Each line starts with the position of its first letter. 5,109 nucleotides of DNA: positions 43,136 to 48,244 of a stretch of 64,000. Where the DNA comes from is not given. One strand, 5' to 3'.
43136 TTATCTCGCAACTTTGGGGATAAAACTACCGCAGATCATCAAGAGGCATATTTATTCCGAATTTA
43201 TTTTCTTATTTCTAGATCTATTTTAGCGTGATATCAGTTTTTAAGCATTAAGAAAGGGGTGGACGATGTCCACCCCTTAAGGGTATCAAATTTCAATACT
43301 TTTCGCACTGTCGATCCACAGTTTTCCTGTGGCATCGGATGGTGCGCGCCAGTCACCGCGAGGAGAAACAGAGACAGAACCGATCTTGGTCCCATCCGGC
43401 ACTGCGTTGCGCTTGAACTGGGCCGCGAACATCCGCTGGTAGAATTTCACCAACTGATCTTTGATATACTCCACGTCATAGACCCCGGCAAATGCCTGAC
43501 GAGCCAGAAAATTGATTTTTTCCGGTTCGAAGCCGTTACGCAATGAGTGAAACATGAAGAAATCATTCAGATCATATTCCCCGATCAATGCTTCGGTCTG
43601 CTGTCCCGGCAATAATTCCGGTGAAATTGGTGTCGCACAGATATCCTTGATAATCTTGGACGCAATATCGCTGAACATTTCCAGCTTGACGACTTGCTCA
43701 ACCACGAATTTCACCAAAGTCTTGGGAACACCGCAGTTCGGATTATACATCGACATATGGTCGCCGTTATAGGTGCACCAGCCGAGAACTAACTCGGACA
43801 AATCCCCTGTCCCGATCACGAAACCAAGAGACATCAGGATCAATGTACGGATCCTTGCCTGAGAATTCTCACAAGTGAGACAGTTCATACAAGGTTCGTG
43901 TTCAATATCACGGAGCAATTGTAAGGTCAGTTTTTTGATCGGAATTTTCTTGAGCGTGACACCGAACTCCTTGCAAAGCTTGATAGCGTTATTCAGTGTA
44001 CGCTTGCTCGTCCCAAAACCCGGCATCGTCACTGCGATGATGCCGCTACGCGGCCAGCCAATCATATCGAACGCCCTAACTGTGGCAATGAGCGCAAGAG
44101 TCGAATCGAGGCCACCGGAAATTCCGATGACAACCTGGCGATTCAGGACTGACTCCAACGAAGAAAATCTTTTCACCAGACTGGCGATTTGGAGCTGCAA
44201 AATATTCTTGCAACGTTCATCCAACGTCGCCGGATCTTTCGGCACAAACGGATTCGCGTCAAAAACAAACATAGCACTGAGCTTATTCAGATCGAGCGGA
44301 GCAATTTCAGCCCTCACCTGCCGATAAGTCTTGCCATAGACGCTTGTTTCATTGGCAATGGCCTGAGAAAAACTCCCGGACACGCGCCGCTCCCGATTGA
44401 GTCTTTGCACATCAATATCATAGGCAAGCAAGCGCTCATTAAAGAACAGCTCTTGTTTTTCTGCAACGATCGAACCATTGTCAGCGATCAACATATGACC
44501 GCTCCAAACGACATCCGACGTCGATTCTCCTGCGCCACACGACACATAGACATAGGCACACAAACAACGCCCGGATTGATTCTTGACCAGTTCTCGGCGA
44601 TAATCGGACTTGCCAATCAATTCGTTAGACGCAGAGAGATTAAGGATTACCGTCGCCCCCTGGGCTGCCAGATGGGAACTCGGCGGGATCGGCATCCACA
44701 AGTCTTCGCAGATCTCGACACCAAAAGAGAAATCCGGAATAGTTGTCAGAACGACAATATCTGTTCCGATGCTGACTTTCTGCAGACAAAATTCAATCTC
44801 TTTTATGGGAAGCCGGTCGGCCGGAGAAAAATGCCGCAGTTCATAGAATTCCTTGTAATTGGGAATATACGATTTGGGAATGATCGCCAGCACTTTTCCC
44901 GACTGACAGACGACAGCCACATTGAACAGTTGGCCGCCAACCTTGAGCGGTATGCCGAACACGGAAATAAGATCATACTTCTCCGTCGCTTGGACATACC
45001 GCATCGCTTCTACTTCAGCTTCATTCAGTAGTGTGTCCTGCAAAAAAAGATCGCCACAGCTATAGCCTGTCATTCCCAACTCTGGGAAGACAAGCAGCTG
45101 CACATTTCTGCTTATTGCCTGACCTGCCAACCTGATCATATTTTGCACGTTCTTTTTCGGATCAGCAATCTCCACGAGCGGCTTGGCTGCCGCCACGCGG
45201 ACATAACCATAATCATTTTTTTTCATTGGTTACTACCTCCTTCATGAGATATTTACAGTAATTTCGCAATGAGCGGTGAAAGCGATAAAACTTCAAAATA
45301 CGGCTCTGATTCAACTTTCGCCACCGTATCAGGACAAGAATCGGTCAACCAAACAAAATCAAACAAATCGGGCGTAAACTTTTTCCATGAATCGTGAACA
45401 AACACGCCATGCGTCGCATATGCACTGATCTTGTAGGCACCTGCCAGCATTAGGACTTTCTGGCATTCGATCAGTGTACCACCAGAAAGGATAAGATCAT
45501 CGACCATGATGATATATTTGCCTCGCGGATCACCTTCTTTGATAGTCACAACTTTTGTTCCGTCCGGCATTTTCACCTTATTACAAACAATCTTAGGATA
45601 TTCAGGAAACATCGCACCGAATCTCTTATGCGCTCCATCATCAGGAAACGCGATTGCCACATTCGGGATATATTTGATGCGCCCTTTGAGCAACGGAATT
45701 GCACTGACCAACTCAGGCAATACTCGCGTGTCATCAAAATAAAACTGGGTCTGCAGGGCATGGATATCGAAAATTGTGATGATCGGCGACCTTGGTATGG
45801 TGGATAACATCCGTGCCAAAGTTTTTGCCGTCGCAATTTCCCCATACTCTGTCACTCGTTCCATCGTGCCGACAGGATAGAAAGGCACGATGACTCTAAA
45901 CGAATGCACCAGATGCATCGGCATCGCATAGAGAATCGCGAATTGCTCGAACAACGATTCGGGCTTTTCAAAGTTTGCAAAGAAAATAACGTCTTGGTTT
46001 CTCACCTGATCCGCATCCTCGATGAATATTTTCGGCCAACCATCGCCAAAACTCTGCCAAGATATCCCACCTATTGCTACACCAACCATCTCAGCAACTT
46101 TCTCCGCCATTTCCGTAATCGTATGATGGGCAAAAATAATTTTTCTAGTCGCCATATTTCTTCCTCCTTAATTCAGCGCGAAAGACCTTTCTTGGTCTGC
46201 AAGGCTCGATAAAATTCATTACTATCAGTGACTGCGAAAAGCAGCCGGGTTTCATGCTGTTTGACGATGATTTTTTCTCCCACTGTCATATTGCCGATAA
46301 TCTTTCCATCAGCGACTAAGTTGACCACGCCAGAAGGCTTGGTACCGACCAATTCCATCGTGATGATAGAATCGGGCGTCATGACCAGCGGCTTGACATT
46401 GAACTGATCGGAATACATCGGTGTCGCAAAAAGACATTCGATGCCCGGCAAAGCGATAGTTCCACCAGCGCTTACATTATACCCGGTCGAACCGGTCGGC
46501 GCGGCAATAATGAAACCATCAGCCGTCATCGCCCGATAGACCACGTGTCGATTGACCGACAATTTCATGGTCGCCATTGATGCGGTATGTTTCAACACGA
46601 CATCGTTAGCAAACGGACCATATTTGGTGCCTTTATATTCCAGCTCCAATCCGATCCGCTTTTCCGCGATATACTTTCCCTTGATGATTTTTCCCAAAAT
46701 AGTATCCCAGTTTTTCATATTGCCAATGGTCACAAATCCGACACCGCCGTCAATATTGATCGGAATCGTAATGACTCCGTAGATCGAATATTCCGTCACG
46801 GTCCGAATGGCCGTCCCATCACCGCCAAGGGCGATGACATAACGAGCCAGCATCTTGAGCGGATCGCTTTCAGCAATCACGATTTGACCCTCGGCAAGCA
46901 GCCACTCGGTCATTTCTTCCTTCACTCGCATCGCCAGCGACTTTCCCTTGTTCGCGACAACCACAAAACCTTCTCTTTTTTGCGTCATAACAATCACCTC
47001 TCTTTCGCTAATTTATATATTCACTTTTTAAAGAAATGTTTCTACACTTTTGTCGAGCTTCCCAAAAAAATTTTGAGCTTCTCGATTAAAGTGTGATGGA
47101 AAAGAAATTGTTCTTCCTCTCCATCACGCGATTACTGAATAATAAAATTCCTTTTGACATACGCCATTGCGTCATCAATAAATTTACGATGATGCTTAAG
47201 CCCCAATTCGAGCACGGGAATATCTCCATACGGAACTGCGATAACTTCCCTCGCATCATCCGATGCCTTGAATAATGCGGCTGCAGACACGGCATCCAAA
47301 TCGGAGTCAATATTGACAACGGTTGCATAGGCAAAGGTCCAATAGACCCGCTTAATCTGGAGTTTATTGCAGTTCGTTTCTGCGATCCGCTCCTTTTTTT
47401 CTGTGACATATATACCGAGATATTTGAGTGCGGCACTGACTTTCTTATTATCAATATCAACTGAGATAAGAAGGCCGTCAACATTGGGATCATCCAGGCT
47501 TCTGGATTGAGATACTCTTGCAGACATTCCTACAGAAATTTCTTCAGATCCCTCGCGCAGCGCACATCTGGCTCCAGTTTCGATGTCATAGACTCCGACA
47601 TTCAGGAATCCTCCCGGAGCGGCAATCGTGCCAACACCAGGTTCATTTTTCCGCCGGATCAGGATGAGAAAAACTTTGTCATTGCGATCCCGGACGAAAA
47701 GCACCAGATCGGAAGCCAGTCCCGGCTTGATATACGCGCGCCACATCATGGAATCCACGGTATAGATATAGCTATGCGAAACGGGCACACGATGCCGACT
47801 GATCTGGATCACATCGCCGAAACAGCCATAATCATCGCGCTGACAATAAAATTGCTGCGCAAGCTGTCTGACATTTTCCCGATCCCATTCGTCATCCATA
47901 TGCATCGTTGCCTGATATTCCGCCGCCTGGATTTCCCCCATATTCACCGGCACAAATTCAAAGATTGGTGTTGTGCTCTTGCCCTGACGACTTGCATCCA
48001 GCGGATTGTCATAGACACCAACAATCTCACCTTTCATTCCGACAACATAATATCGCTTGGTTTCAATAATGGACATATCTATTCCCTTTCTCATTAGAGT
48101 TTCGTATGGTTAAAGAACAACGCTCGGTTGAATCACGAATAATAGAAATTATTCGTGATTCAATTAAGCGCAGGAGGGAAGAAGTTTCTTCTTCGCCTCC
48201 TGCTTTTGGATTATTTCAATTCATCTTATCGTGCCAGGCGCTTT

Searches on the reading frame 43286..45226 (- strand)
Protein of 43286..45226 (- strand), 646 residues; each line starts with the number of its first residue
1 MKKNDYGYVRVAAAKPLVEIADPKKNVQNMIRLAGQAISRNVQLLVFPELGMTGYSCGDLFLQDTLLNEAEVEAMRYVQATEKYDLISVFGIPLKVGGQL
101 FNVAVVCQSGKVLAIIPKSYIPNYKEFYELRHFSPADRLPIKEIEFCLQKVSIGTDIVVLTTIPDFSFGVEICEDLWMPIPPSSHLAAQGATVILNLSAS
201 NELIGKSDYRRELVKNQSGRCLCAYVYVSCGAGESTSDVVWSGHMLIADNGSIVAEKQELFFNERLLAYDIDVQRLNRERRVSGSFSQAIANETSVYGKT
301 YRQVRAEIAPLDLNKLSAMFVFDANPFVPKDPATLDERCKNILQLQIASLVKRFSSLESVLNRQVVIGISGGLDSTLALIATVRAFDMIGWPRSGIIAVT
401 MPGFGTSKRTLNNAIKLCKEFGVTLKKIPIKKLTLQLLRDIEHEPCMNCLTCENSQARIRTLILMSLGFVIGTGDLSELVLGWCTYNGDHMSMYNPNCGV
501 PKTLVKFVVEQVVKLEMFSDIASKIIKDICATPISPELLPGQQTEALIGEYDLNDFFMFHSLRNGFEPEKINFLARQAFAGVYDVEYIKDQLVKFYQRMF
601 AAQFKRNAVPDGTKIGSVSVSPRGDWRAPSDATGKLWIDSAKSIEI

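Call 9: search_protein_families(library=ncbifam, proteins=[window:43286-45226:-], max_evalue=0.01)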
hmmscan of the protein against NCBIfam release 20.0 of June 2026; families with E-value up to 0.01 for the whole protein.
window:43286-45226:- (646 aa): 11 families
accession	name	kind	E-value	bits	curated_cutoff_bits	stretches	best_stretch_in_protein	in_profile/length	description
NF002730.0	PRK02628.1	equivalog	2.5e-234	779.4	473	1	3-642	7-671/677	NAD(+) synthase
NF010588.0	PRK13981.1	equivalog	6.1e-61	206.4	479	1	10-629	6-537/546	NAD+ synthase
NF010587.0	PRK13980.1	equivalog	5.8e-23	81.4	255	1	356-572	25-228/267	NAD+ synthase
TIGR00552.1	nadE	equivalog_domain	1.2e-18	67.2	63.65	1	361-556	21-208/251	NAD(+) synthase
TIGR03381.1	agmatine_aguB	equivalog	3.7e-10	39.6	410.25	1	18-287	9-269/279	N-carbamoylputrescine amidase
NF002048.0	PRK00876.1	subfamily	1.4e-06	27.4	313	1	357-431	31-101/330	NAD(+) synthase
NF033621.1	de_GSH_amidase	exception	5.6e-06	25.9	355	1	21-281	11-245/260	deaminated glutathione amidase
TIGR00268.2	TIGR00268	equivalog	6.6e-05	22.3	150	1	363-449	14-95/259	ATP-dependent sacrificial sulfur transferase LarE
NF001979.1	PRK00768.1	equivalog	0.00057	19.4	250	1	357-511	32-196/266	NAD(+) synthase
NF040852.1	nitrile_Arch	equivalog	0.00091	18.4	500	1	10-128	2-115/262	nitrilase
NF009803.0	PRK13287.1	equivalog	0.0077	15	406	0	21-108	30-121/333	formamidase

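Call 10: search_protein_families(library=padloc, proteins=[window:43286-45226:-], max_evalue=0.01)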
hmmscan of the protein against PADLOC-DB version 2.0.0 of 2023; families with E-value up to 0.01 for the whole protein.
window:43286-45226:- (646 aa): 0 families

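Call 11: search_protein_families(library=phrogs, proteins=[window:43286-45226:-], max_evalue=0.01)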
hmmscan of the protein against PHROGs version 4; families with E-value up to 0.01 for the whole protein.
window:43286-45226:- (646 aa): 2 families
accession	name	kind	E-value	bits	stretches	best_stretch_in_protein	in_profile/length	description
phrog_36784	-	other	1.6e-39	136.9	2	9-273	25-271/594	NAD synthetase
phrog_11189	-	other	1.1e-08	35.9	1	364-492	29-165/256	NAD synthetase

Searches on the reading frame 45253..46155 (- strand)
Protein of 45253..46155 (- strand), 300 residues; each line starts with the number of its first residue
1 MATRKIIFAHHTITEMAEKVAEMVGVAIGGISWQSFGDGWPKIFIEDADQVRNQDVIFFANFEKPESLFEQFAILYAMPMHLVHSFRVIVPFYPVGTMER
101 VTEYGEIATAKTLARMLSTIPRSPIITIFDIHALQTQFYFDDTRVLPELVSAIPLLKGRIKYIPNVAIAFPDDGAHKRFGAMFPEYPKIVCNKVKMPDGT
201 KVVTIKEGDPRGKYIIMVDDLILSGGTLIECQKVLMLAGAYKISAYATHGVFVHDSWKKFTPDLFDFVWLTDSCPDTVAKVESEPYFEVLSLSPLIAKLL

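Call 3: search_protein_families(library=pfam, proteins=[window:45253-46155:-], max_evalue=0.01)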
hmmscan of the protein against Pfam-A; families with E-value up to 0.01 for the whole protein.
window:45253-46155:- (300 aa): 3 families
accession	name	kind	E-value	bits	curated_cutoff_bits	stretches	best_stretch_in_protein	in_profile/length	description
PF13793.12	Pribosyltran_N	-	1.2e-11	44.9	25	1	6-119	2-115/117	N-terminal domain of ribose phosphate pyrophosphokinase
PF14572.12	Pribosyl_synth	-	2.2e-10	41.2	27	1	208-296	79-166/184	Phosphoribosyl synthetase-associated domain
PF00156.33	Pribosyltran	-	0.00061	19.6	26.3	1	203-243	71-118/158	Phosphoribosyl transferase domain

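Call 9: search_protein_families(library=ncbifam, proteins=[window:45253-46155:-], max_evalue=0.01)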
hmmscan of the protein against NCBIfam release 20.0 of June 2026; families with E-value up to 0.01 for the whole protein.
window:45253-46155:- (300 aa): 14 families
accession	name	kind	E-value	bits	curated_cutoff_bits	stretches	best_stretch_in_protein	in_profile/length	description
TIGR01251.1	ribP_PPkin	subfamily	1.5e-35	122.7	113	1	7-299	3-294/309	ribose-phosphate diphosphokinase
NF002320.0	PRK01259.1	subfamily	3.7e-34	118.5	297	1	5-298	7-299/316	ribose-phosphate diphosphokinase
NF002095.0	PRK00934.1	equivalog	2.5e-28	99.1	296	1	9-282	5-275/287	ribose-phosphate diphosphokinase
NF001815.0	PRK00553.1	equivalog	1.9e-25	89.7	484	1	4-298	9-306/332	ribose-phosphate pyrophosphokinase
NF002844.0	PRK03092.1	equivalog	2.1e-25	89.7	438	1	6-298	13-307/326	ribose-phosphate diphosphokinase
NF002686.0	PRK02458.1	equivalog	1.3e-24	87.3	506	1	7-297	12-300/323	ribose-phosphate diphosphokinase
NF002758.0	PRK02812.1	equivalog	1.6e-23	83.4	518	1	5-296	22-312/330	ribose-phosphate pyrophosphokinase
NF002618.0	PRK02269.1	equivalog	4.3e-21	75.8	460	1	7-272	8-277/321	ribose-phosphate diphosphokinase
NF003428.0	PRK04923.1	equivalog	3.8e-20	72.3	536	1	6-279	8-284/319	ribose-phosphate diphosphokinase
NF005537.0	PRK07199.1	subfamily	2.5e-19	69.5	322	1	6-281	4-280/301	ribose-phosphate diphosphokinase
NF005299.0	PRK06827.1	subfamily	9.5e-11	41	327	1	83-299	123-354/383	phosphoribosylpyrophosphate synthetase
TIGR00201.1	comF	subfamily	3.3e-05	23.9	233.55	1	209-246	149-186/190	ComF family protein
TIGR01203.1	HGPRTase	equivalog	0.00077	19.3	150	1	150-241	29-114/167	hypoxanthine phosphoribosyltransferase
NF002634.0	PRK02304.1-3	equivalog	0.0049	16.6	170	1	201-241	106-147/182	adenine phosphoribosyltransferase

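Call 10: search_protein_families(library=padloc, proteins=[window:45253-46155:-], max_evalue=0.01)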
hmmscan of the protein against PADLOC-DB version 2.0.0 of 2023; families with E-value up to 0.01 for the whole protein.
window:45253-46155:- (300 aa): 1 family
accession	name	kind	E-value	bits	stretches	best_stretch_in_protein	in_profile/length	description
PDLC03962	ShosT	-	0.0078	14.1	0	202-255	169-214/237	-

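Call 11: search_protein_families(library=phrogs, proteins=[window:45253-46155:-], max_evalue=0.01)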
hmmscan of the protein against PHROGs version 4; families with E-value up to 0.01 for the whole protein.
window:45253-46155:- (300 aa): 2 families
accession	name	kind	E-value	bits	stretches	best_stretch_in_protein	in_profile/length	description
phrog_619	-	other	3e-25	89.9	1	31-281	15-269/282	ribose-phosphate pyrophosphokinase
phrog_16932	-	unknown function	0.0018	18.2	1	195-244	333-383/480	-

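Call 110: search_solved_structures(query=window:45253-46155:-, max_evalue=0.00001)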
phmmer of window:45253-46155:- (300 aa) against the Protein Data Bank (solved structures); distinct sequences matched with E-value up to 0.00001: 31.
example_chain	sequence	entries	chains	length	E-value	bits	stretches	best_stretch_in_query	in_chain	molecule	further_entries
1dkr_A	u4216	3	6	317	3e-20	76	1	7-298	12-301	PHOSPHORIBOSYL PYROPHOSPHATE SYNTHETASE | PROTEIN (PHOSPHORIBOSYL PYROPHOSPHATE SYNTHETASE) | RIBOSE-PHOSPHATE PYROPHOSPHOKINASE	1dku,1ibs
4s2u_A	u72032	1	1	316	1.3e-19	74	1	6-298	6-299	Ribose-phosphate pyrophosphokinase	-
7xmu_A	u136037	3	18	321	2e-19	73.3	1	7-298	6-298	Ribose-phosphate pyrophosphokinase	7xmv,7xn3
6asv_A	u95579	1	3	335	2.3e-19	73.1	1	7-298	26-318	Ribose-phosphate pyrophosphokinase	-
8ypy_A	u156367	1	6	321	1e-18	71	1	6-298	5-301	Isoform 2 of Ribose-phosphate pyrophosphokinase 2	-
8yi9_A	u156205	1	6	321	1.1e-18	71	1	6-298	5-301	Isoform 2 of Ribose-phosphate pyrophosphokinase 2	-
3dah_A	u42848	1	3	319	1.2e-18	70.8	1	7-297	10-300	Ribose-phosphate pyrophosphokinase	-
7yk1_A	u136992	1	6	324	1.8e-18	70.2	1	6-298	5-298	Ribose-phosphate pyrophosphokinase 2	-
7pn0_A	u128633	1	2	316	2.3e-18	69.8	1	6-298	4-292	Ribose-phosphate pyrophosphokinase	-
8yq0_A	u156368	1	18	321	2.3e-18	69.8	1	7-298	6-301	Ribose-phosphate pyrophosphokinase 1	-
5t3o_A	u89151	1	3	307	2.3e-18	69.8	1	6-298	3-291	Ribose-phosphate pyrophosphokinase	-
2h08_A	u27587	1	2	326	2.4e-18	69.8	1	7-298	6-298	Ribose-phosphate pyrophosphokinase I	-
2h07_A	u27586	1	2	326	2.9e-18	69.5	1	7-298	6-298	Ribose-phosphate pyrophosphokinase I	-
8dbc_A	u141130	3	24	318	3.7e-18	69.2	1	7-298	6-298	Ribose-phosphate pyrophosphokinase 1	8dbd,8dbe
8dbf_A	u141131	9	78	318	3.8e-18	69.1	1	7-298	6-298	Ribose-phosphate pyrophosphokinase 1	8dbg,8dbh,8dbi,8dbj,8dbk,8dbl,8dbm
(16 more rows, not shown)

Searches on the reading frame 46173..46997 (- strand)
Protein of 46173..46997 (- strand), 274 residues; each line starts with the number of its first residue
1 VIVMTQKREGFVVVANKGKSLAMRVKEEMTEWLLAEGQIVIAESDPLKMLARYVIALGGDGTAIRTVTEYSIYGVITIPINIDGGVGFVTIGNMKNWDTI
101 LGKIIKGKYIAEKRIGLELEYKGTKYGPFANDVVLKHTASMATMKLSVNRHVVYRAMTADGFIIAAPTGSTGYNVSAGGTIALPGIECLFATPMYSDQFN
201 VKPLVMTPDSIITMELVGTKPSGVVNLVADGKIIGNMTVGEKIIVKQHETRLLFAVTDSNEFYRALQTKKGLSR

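Call 3: search_protein_families(library=pfam, proteins=[window:46173-46997:-], max_evalue=0.01)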
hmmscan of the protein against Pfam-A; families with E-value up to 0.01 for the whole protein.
window:46173-46997:- (274 aa): 2 families
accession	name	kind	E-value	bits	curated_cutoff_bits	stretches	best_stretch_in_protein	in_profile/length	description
PF20143.4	NAD_kinase_C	-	3.6e-15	56.2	23.7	1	134-247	7-116/126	ATP-NAD kinase C-terminal domain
PF01513.26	NAD_kinase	-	1.5e-06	29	25.5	1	50-109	72-130/130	ATP-NAD kinase N-terminal domain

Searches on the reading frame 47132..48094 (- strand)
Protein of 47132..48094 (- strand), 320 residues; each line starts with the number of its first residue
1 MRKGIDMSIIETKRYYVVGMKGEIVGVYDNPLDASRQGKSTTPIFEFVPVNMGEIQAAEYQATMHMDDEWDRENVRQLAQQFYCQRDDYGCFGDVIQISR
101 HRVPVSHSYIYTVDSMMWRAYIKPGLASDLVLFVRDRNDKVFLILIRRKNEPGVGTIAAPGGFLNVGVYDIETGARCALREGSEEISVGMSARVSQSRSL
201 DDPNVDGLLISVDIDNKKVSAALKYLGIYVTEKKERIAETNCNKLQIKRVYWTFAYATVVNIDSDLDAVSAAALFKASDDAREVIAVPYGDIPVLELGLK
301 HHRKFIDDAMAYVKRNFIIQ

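Call 3: search_protein_families(library=pfam, proteins=[window:47132-48094:-], max_evalue=0.01)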
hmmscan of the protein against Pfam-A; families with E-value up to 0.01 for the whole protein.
window:47132-48094:- (320 aa): 1 family
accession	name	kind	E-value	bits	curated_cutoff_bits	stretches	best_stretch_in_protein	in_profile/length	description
PF00293.34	NUDIX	-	0.00086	19.8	21.1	1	131-188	8-58/134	NUDIX domain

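Call 9: search_protein_families(library=ncbifam, proteins=[window:47132-48094:-], max_evalue=0.01)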
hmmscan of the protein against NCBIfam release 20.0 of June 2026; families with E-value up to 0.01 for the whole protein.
window:47132-48094:- (320 aa): 5 families
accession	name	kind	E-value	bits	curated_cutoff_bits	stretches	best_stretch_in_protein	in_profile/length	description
NF003788.0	PRK05379.1-5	equivalog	0.0015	17.9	354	1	142-192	225-271/351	bifunctional nicotinamide-nucleotide adenylyltransferase/Nudix hydroxylase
NF003790.0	PRK05379.2-2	equivalog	0.0024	17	403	1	143-196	230-279/354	bifunctional nicotinamide mononucleotide adenylyltransferase/ADP-ribose pyrophosphatase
NF003787.0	PRK05379.1-4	equivalog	0.0029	16.6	449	1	142-191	220-265/346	bifunctional nicotinamide-nucleotide adenylyltransferase/Nudix hydroxylase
NF003791.0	PRK05379.2-3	equivalog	0.0049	16.1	409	0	143-195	215-263/340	bifunctional nicotinamide-nucleotide adenylyltransferase/Nudix hydroxylase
NF003785.0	PRK05379.1-1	equivalog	0.0053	16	418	1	107-191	184-260/347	bifunctional nicotinamide-nucleotide adenylyltransferase/Nudix hydroxylase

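Call 10: search_protein_families(library=padloc, proteins=[window:47132-48094:-], max_evalue=0.01)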
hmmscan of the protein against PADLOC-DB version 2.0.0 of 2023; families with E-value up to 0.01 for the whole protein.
window:47132-48094:- (320 aa): 0 families

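Call 11: search_protein_families(library=phrogs, proteins=[window:47132-48094:-], max_evalue=0.01)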
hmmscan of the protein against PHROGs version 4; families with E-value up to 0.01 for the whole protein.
window:47132-48094:- (320 aa): 0 families
